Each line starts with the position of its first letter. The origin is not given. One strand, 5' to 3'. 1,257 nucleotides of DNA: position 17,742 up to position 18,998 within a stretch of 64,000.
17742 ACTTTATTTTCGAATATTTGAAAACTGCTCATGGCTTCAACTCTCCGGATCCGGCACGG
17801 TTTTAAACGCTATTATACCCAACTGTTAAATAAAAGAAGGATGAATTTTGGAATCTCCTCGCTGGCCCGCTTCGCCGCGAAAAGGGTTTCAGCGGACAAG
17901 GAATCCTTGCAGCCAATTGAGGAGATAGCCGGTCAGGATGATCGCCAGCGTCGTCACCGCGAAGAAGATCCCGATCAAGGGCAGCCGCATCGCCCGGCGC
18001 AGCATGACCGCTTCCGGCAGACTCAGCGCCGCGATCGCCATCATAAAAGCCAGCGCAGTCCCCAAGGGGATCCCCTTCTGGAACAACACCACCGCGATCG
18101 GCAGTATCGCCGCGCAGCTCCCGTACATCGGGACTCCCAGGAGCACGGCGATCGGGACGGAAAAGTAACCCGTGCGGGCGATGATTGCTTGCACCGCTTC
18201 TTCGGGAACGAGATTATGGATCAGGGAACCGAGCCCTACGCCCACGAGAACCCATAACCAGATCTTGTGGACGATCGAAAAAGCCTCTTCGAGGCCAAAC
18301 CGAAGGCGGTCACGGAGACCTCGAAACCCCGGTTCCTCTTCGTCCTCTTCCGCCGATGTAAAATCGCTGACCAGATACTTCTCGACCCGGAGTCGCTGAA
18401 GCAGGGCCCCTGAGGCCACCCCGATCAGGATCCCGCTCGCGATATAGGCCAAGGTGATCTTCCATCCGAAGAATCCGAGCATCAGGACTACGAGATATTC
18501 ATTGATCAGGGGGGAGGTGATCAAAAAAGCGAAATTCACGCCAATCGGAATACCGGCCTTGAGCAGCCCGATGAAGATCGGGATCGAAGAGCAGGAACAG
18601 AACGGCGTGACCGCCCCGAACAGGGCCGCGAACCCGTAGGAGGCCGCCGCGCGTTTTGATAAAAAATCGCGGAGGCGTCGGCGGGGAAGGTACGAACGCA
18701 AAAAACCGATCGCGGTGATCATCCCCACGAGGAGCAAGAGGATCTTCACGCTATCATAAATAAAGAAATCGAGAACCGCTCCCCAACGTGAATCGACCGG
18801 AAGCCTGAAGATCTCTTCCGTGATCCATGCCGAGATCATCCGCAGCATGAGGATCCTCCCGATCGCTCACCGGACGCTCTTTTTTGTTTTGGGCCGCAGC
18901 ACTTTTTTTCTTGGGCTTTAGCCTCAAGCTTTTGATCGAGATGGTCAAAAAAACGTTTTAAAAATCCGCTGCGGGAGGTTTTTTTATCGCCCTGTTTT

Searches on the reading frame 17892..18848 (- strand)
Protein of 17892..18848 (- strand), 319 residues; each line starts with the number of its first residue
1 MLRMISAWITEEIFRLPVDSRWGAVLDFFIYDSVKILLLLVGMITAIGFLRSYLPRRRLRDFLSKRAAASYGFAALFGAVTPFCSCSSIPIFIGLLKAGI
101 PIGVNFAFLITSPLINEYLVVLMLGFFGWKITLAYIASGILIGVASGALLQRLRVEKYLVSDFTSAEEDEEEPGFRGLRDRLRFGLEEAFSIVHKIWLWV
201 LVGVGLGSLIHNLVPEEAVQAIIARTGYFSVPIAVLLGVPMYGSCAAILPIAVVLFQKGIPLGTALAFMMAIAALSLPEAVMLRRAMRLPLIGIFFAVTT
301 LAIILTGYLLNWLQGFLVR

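Call 54: search_protein_families(library=pfam, proteins=[window:17892-18848:-], max_evalue=0.00001)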
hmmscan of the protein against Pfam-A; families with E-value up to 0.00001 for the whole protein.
window:17892-18848:- (319 aa): 1 family
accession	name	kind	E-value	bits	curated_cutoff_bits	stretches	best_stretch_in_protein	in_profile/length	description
PF03773.19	ArsP_1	-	1.1e-59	202.4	32.3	1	22-311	2-293/294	Predicted permease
